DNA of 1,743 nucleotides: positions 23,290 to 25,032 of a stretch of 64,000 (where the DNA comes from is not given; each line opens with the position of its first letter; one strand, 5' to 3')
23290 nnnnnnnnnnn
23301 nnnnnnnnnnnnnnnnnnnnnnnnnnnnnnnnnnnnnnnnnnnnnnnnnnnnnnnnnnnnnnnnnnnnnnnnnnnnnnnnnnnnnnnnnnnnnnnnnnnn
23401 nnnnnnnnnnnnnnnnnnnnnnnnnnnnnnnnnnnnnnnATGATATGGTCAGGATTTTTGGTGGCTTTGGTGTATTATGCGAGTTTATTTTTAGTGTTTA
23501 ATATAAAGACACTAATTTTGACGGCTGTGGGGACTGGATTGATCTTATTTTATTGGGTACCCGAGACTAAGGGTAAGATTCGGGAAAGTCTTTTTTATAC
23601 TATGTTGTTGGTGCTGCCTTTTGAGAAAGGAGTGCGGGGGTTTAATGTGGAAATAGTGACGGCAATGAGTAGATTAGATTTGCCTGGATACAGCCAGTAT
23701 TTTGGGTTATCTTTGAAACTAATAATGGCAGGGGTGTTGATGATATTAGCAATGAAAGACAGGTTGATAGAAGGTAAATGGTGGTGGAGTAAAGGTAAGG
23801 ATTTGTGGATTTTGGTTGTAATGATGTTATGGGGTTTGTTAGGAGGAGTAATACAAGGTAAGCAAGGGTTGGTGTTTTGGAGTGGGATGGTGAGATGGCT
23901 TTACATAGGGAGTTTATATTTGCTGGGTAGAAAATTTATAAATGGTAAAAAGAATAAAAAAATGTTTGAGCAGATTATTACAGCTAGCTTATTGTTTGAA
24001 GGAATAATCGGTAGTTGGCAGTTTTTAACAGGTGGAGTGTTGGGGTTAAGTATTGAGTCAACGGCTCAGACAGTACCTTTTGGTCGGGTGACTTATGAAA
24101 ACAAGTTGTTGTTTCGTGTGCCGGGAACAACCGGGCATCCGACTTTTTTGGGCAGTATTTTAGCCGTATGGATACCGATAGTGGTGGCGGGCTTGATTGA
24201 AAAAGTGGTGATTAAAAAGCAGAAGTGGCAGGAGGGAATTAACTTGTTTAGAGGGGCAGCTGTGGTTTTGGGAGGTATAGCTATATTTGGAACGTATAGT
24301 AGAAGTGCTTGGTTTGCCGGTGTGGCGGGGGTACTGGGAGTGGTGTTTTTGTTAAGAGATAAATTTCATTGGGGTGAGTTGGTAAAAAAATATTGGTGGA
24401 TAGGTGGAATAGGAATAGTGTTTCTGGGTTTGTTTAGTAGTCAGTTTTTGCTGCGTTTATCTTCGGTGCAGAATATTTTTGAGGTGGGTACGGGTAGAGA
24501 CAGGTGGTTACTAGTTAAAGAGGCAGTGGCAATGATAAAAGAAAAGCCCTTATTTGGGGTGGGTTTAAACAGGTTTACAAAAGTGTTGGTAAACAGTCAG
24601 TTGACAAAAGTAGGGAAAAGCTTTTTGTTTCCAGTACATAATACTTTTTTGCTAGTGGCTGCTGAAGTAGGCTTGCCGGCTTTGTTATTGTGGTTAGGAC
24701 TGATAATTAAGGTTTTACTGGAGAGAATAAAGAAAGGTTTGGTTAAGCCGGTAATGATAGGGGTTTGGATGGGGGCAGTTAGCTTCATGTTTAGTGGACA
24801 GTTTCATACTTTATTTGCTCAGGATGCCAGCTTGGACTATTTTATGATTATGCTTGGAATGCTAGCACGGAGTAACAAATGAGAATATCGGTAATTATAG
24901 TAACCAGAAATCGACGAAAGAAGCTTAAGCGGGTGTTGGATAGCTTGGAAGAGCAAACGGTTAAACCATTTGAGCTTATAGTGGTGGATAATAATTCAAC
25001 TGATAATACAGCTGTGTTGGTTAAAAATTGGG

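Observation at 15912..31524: Large glycan-assembly locus adjacent to the sortase/adhesin operon: candidate surface-protein O-glycosylation system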

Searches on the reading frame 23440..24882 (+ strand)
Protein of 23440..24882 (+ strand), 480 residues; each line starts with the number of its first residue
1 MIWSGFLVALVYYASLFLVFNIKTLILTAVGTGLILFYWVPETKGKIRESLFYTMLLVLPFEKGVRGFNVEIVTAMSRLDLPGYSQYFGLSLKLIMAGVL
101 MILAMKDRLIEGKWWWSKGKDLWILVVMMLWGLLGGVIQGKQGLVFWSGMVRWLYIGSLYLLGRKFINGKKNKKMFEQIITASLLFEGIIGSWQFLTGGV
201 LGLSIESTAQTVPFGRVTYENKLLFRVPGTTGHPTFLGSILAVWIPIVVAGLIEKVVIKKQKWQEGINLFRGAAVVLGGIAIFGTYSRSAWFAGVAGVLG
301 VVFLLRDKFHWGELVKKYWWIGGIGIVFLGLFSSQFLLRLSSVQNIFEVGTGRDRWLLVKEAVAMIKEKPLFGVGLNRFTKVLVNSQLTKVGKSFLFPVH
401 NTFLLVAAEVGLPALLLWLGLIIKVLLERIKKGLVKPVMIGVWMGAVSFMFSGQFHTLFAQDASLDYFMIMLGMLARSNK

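Call 6: search_protein_families(library=pfam, proteins=[window:23440-24882:+], max_evalue=0.01)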
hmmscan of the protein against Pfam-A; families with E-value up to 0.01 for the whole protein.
window:23440-24882:+ (480 aa): 1 family
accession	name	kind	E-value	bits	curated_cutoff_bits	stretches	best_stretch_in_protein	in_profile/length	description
PF04932.20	Wzy_C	-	3e-17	63.2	31.7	1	273-419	1-149/149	O-Antigen ligase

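Call 14: search_protein_families(library=ncbifam, proteins=[window:23440-24882:+], max_evalue=0.01)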
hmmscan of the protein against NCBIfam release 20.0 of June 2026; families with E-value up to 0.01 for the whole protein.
window:23440-24882:+ (480 aa): 0 families

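Call 16: find_encoding_contigs(protein=window:23440-24882:+, flank=10000, max_places=6)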
Protein window:23440-24882:+ (480 aa): no gene with exactly this product is on record in the collection.

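Call 17: find_homologous_proteins(query=window:23440-24882:+, max_evalue=0.001)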
Query window:23440-24882:+ (480 aa): 29 proteins with E <= 0.001 among 8000 candidates.
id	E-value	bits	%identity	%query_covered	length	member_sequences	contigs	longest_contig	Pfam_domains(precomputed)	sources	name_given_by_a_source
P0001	0.0e+0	1038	100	100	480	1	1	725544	PF04932.21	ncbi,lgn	-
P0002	4.5e-235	799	76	100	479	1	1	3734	PF04932.21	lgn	-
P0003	4.4e-100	354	41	96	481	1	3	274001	PF04932.21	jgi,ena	-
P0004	5.9e-96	340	41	99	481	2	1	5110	PF04932.21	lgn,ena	-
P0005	3.3e-68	249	36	97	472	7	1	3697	PF04932.21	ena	-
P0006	6.4e-68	248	38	96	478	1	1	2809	PF04932.21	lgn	-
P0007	1.2e-62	230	35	98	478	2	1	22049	PF04932.21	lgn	-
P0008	3.1e-60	223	38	88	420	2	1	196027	PF04932.21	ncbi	ncbi:MAG: O-antigen ligase family protein [Patescibacteria group bacterium]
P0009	1.6e-56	210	35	95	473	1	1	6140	PF04932.21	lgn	-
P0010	1.0e-55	208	33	98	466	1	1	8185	PF04932.21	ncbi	ncbi:O-antigen ligase family protein [Patescibacteria group bacterium]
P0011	1.3e-55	207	38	85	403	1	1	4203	PF04932.21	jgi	-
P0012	4.8e-55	205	34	95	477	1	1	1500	PF04932.21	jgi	jgi:O-antigen ligase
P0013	1.1e-54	204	34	98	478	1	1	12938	PF04932.21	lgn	-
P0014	3.1e-49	186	32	89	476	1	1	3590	PF04932.21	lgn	-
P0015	5.6e-49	185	32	98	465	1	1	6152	PF04932.21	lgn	-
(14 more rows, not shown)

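Call 18: find_encoding_contigs(protein=P0001, flank=10000, max_places=3)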
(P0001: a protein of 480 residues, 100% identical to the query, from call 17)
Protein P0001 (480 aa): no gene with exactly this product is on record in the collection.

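Call 19: find_encoding_contigs(protein=P0003, flank=10000, max_places=3)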
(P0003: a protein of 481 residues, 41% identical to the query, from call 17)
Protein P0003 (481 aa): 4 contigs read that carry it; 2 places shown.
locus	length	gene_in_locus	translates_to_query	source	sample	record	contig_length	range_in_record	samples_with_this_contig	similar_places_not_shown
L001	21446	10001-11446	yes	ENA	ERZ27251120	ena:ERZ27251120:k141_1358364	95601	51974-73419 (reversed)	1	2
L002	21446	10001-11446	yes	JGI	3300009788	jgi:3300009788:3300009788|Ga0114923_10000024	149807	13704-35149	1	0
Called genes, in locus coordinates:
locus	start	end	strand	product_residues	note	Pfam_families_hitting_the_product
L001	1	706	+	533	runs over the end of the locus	PF02310:B12-binding, PF04055:Radical_SAM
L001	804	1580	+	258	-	PF01061:ABC2_membrane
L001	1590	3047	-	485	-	PF02310:B12-binding, PF04055:Radical_SAM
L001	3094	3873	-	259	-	PF00106:adh_short, PF08659:KR, PF13561:adh_short_C2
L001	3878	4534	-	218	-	PF02525:Flavodoxin_2, PF03358:FMN_red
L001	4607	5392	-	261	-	PF00005:ABC_tran, PF13304:AAA_21 (faint)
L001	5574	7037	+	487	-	PF02310:B12-binding, PF04055:Radical_SAM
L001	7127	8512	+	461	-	PF02655:ATP-grasp_3 (faint), PF13535:ATP-grasp_4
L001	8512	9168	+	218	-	PF13578:Methyltransf_24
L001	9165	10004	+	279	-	PF14221:DUF4330 (faint)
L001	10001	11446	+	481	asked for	PF04932:Wzy_C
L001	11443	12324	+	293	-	PF00535:Glycos_transf_2, PF10111:Glyco_tranf_2_2 (weak), PF13641:Glyco_tranf_2_3, PF13632:Glyco_trans_2_3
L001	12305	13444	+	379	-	PF13439:Glyco_transf_4, PF13477:Glyco_trans_4_2 (faint), PF00534:Glycos_transf_1, PF13692:Glyco_trans_1_4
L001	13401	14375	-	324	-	PF00535:Glycos_transf_2, PF10111:Glyco_tranf_2_2, PF13641:Glyco_tranf_2_3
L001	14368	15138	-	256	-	-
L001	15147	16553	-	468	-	PF00391:PEP-utilizers (weak)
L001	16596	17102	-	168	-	PF04101:Glyco_tran_28_C (weak)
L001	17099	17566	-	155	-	PF08660:Alg14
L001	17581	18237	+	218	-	-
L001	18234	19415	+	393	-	PF00657:Lipase_GDSL (faint), PF13472:Lipase_GDSL_2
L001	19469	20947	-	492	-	PF13231:PMT_2 (weak)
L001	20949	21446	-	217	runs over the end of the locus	PF13489:Methyltransf_23, PF05401:NodS (weak), PF13847:Methyltransf_31, PF08241:Methyltransf_11, PF08242:Methyltransf_12, PF13649:Methyltransf_25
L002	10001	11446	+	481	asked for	PF04932:Wzy_C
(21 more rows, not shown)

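Call 20: find_encoding_contigs(protein=P0008, flank=10000, max_places=2)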
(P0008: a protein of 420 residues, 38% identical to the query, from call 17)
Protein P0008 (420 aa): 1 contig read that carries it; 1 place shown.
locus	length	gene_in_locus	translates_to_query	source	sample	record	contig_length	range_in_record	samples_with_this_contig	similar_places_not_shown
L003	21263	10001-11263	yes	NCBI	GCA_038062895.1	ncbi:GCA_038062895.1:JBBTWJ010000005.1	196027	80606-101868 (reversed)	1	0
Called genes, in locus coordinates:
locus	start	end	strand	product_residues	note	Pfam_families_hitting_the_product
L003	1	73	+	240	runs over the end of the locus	PF00005:ABC_tran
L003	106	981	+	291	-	PF01564:Spermine_synth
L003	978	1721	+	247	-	PF00685:Sulfotransfer_1, PF13469:Sulfotransfer_3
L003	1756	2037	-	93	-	-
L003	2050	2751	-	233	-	PF27840:ScmC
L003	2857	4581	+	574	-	PF14306:PUA_2, PF01747:ATP-sulfurylase, PF01583:APS_kinase, PF08433:KTI12 (weak), PF13671:AAA_33 (weak)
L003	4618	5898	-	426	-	PF01040:UbiA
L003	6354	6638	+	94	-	PF05402:PqqD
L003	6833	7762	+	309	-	PF00535:Glycos_transf_2, PF13641:Glyco_tranf_2_3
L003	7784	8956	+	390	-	PF14907:NTP_transf_5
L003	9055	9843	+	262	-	PF14221:DUF4330 (weak)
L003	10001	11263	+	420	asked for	PF04932:Wzy_C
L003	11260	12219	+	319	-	PF00535:Glycos_transf_2, PF13641:Glyco_tranf_2_3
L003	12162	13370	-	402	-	PF13439:Glyco_transf_4, PF13579:Glyco_trans_4_4, PF00534:Glycos_transf_1, PF13692:Glyco_trans_1_4, PF13524:Glyco_trans_1_2 (weak)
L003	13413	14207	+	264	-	PF03808:Glyco_tran_WecG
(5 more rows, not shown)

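Call 21: find_encoding_contigs(protein=P0007, flank=10000, max_places=2)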
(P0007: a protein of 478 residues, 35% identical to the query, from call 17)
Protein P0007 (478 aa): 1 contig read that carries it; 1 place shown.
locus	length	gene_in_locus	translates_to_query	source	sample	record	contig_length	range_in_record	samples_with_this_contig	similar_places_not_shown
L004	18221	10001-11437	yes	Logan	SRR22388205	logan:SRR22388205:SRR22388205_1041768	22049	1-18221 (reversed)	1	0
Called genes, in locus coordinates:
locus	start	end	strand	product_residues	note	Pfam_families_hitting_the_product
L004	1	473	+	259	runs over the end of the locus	PF08843:AbiEii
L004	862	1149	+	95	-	PF12686:DUF3800 (faint)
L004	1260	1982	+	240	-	PF00005:ABC_tran, PF13304:AAA_21 (faint)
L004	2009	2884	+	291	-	PF01564:Spermine_synth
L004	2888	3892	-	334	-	PF00535:Glycos_transf_2, PF13641:Glyco_tranf_2_3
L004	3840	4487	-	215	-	PF02585:PIG-L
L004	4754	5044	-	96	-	PF05402:PqqD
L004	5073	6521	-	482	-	-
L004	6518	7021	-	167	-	-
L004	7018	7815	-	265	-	PF27840:ScmC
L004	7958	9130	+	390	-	PF14907:NTP_transf_5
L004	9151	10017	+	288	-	-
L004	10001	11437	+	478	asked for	PF04932:Wzy_C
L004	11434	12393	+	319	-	PF00535:Glycos_transf_2, PF13641:Glyco_tranf_2_3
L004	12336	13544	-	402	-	PF13439:Glyco_transf_4, PF13579:Glyco_trans_4_4, PF00534:Glycos_transf_1, PF13692:Glyco_trans_1_4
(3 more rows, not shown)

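Call 22: find_encoding_contigs(protein=P0013, flank=10000, max_places=2)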
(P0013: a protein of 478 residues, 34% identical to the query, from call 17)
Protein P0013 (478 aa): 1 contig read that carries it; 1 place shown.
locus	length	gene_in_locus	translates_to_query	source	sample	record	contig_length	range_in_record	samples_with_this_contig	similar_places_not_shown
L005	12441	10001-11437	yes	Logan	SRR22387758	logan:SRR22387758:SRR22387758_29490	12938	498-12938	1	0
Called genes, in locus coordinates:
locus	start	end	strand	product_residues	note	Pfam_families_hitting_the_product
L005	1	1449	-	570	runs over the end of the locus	PF02543:Carbam_trans_N, PF00814:TsaD (faint), PF16861:Carbam_trans_C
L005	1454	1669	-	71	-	-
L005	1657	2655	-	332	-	PF13472:Lipase_GDSL_2 (faint)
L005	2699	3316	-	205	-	PF02397:Bac_transf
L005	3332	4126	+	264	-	PF01061:ABC2_membrane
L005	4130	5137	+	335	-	PF00005:ABC_tran, PF13304:AAA_21 (faint)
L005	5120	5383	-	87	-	PF05402:PqqD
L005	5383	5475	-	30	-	-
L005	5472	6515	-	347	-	PF06508:QueC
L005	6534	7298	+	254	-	PF13578:Methyltransf_24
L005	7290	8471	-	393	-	PF02784:Orn_Arg_deC_N, PF01168:Ala_racemase_N (weak)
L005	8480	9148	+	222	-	PF13578:Methyltransf_24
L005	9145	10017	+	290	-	-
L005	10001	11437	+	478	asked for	PF04932:Wzy_C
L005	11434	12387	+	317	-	PF00535:Glycos_transf_2, PF13641:Glyco_tranf_2_3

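Call 28: search_solved_structures(query=window:23440-24882:+, max_evalue=10, show_alignments=2)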
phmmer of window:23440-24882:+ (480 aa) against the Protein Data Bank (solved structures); distinct sequences matched with E-value up to 10: 0.

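Call 31: search_solved_structures(query=A1, max_evalue=10, show_alignments=3)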
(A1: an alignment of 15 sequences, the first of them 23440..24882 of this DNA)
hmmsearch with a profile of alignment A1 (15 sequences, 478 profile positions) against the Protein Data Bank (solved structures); distinct sequences matched with E-value up to 10: 1.
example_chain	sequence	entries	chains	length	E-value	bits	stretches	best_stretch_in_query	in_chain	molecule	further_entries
7tpg_B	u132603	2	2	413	0.00013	24.3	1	272-424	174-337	Putative cell surface polysaccharide polymerase/ligase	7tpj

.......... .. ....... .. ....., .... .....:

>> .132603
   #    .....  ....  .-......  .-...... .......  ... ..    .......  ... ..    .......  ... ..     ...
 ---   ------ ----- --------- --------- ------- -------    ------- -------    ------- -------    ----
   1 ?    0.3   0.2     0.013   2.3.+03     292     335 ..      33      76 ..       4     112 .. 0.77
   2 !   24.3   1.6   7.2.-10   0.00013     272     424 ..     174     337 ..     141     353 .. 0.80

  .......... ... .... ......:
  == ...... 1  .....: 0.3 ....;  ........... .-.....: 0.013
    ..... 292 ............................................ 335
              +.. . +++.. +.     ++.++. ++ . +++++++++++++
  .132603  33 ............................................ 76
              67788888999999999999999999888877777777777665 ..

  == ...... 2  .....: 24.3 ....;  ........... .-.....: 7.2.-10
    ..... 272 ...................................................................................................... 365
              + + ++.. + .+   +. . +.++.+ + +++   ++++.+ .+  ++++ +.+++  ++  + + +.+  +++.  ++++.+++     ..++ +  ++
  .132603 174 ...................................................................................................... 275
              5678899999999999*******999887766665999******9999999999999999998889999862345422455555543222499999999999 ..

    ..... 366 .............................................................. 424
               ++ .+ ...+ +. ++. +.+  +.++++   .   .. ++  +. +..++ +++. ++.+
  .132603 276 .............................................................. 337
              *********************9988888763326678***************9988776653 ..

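Call 38: predict_structure(alignment_id=A1)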
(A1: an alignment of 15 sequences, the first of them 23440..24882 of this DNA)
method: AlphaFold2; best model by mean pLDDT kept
length: 480 residues; sequences in the alignment: 15
mean_pLDDT: 79.5   pTM: 0.87
mean pLDDT of the five models: 79.5, 77.6, 76.1, 75.9, 75.8
residues with pLDDT >= 90: 171; 70-90: 205; 50-70: 56; < 50: 48
segments of 3 or more residues with pLDDT < 50: 66-88, 205-222
pLDDT, mean of each block of 10 residues (from residue 1): 83 86 86 95 92 93 52 34 41 89 84 67 85 78 71 89 90 93 94 79 48 41 67 84 96 86 78 94 87 93 86 81 85 78 66 78 91 83 73 54 86 92 92 86 95 68 88 79
secondary structure, 60 per line:
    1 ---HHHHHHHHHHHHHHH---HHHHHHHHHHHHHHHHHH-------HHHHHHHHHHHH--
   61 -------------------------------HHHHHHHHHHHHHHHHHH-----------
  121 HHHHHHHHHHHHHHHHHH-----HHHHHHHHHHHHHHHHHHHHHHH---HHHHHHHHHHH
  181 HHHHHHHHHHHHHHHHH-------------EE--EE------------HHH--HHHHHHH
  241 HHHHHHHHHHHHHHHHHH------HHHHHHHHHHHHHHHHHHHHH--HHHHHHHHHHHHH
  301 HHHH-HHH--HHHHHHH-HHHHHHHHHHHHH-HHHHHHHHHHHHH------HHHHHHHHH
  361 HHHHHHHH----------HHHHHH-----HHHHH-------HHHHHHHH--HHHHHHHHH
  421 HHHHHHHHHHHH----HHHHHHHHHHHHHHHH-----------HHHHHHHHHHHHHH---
elements in order: H4-18 H22-39 H47-58 H92-109 H121-138 H144-166 H170-197 H234-258 H265-285 H288-304 H311-317 H319-331 H333-345 H352-368 H379-384 H390-394 H402-409 H412-432 H437-452 H464-477

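Call 41: fold_search(model_id=the predicted structure, library=pdb)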
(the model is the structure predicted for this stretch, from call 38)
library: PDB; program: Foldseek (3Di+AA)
matches with E <= 10: 188; with E <= 0.001: 1
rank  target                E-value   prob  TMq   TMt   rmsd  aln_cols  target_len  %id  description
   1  7tpg_B                2.5e-06  1.00  0.52  0.59   7.7       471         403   16  Single-Particle Cryo-EM Structure of the WaaL O-antigen ligase in its ligand bound state (released 2022-04-06)
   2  8zw8_A                1.4e-01  0.14  0.13  0.13  23.8       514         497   11  Cryo-EM structure of trimethylamine transporter TmaT (released 2024-11-06)
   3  9i6d_A                1.5e-01  0.18  0.15  0.16  23.2       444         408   15  Glutamate transporter homologue GltPh mutant P206R in Complex with L-Aspartate and Sodium Ions in Salipro (released 2026-02-18)
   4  4p1a_A                2.6e-01  0.06  0.09  0.10  26.2       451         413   14  Thallium-bound inward-facing state of the glutamate transporter homologue GltPh (released 2014-06-04)
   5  8ug6_A                3.8e-01  0.09  0.12  0.14  23.2       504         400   12  Mus musculus Otopetrin 2 (mOTOP2) in pH 5.0 (released 2024-08-21)
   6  7awp                  3.8e-01  0.08  0.11  0.13  23.4       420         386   12  Structure of the thermostabilized EAAT1 cryst-II mutant in complex with rubidium and barium ions and the allosteric inhi (released 2021-10-13)
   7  7ug0                  5.9e-01  0.08  0.14  0.15  21.9       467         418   13  TBOA-bound GltPh RSMR mutant in IFS state (released 2023-03-29)
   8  4llh_C                6.9e-01  0.06  0.12  0.12  24.1       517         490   10  Substrate bound outward-open state of the symporter BetP (released 2014-05-07)
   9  3v8f_A                6.9e-01  0.06  0.11  0.13  23.2       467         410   13  Crystal structure of crosslinked GltPh V216C-M385C mutant (released 2012-02-15)
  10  6nf4_A                7.2e-01  0.08  0.14  0.15  23.0       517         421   11  Structure of zebrafish Otop1 in nanodiscs (released 2019-06-05)
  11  6x14_A                7.5e-01  0.06  0.12  0.13  23.1       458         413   13  Inward-facing state of the glutamate transporter homologue GltPh in complex with TFB-TBOA (released 2020-11-18)
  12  5aym                  8.9e-01  0.06  0.12  0.14  22.4       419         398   14  Crystal structure of a bacterial homologue of iron transporter ferroportin in outward-facing state with soaked iron (released 2015-11-04)
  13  9b47_A                8.9e-01  0.04  0.10  0.11  25.2       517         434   14  Y328F variant of P. indica phosphate transporter (released 2025-03-26)
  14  4aps_A                1.1e+00  0.04  0.10  0.10  24.0       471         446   13  Crystal structure of a POT family peptide transporter in an inward open conformation. (released 2012-06-13)
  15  3v8f_B                1.2e+00  0.07  0.14  0.15  21.5       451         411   13  Crystal structure of crosslinked GltPh V216C-M385C mutant (released 2012-02-15)
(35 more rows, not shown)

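Call 50: find_related_loci(query=A1, collection=genome_contigs, flank=10000)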
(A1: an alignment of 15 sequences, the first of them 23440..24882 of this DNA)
Query A1 (480 aa) in genome_contigs; peptide patterns used: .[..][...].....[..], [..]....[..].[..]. (x = any residue, [..] = any of these).
52 stretches matched a pattern; 17 encode a relative of the query (tblastn E <= 1e-3); 16 distinct loci.
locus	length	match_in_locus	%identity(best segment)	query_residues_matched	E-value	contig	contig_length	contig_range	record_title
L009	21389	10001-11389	37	6-476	3e-73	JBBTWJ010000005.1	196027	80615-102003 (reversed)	MAG: Patescibacteria group bacterium isolate H41-bin149_1 H41_bin149_1_000000000005, whole genome shotgun sequence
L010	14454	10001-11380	38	9-476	3e-68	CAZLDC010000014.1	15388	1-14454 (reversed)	MAG TPA_asm: uncultured Gammaproteobacteria bacterium isolate SRP178908_co2_11 genome assembly, contig: NODE_1828_length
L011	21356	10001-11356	36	11-473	3e-66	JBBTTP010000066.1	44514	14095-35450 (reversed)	MAG: Patescibacteria group bacterium isolate H52-bin037_1 H52_bin037_1_000000000066, whole genome shotgun sequence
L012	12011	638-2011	33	4-473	2e-62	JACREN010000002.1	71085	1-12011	MAG: Candidatus Gottesmanbacteria bacterium isolate NC_groundwater_1700_Pr3_B-0.1um_46_16 SR-2_scaffold_141_86889, whole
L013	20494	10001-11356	36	11-475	1e-61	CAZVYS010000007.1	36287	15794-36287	MAG TPA_asm: uncultured Pseudomonadales bacterium isolate SRP077602_co2_364 genome assembly, contig: NODE_1737_length_36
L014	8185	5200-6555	33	6-476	1e-60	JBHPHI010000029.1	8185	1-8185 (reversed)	Patescibacteria group bacterium isolate SAG AM-311-P01 NODE_29_length_8185_cov_28.522632, whole genome shotgun sequence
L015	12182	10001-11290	33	46-476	3e-60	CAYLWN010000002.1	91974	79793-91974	MAG TPA_asm: uncultured Gammaproteobacteria bacterium isolate SRP050083_co1_444 genome assembly, contig: NODE_41_length_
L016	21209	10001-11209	35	48-475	2e-57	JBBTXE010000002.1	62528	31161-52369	MAG: Patescibacteria group bacterium isolate H52-bin029_1 H52_bin029_1_000000000002, whole genome shotgun sequence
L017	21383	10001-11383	28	7-473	3e-48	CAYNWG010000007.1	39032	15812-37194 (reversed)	MAG TPA_asm: uncultured Pseudomonadales bacterium isolate SRP286056_co1_440 genome assembly, contig: NODE_1062_length_39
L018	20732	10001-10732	31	167-419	8e-21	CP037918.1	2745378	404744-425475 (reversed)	Chromatiaceae bacterium isolate CTD079 chromosome, complete genome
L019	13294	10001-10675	31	180-412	6e-18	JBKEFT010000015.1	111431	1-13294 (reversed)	MAG: Arenicella sp. isolate 3300055727_18 Ga0535687_0000043, whole genome shotgun sequence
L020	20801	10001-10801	31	183-458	1e-17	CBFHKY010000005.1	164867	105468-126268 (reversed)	MAG: Pseudomaricurvus sp. isolate AGTU_289_bin_14_strict genome assembly, contig: AGTU_289_bin_14_strict_c5, whole genom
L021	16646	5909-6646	27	167-422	1e-13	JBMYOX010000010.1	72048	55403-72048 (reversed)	MAG: Pontibacterium sp. isolate ME_XS_2307_bin_3 ME_XS_2307_bin_3_9, whole genome shotgun sequence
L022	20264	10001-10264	34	331-419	6e-7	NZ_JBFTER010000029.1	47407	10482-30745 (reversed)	Cellulomonas sp. 179-A 4D5 NHS NODE_29_length_47407_cov_172.319332, whole genome shotgun sequence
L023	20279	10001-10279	38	341-433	8e-7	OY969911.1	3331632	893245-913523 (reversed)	MAG: uncultured Solirubrobacteraceae bacterium isolate MFD00031.bin.c.1 genome assembly, chromosome: 1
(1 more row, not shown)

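Call 59: search_protein_representatives(alignment_id=A1)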
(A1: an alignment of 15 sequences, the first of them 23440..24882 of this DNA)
Query: 15 sequences, 478 profile positions. Proteins with E-value up to 0.001 (for the whole library): 38990; up to 1e-10: 8944; up to 1e-30: 238. The best 150 are listed.
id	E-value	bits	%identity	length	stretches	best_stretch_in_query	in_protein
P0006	5.3e-183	625.7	-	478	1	1-477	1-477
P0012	1.8e-180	617.4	-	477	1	4-477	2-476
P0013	6.3e-180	615.6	-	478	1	2-478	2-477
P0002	5.9e-177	605.8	-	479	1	13-477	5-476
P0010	6.4e-176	602.4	-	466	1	5-477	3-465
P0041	2.1e-175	600.7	-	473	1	6-477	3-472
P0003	5.5e-175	599.3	-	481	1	13-477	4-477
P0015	7.6e-169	579.1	-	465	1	2-478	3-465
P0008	2.5e-165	567.4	-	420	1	59-477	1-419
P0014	1.7e-159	548.3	-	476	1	2-477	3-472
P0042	7.2e-153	526.4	-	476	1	12-477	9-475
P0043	7.9e-153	526.2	-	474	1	9-478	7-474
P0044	2.7e-148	511.3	-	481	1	10-477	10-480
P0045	8.7e-147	506.3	-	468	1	8-475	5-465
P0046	6.2e-146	503.5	-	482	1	9-477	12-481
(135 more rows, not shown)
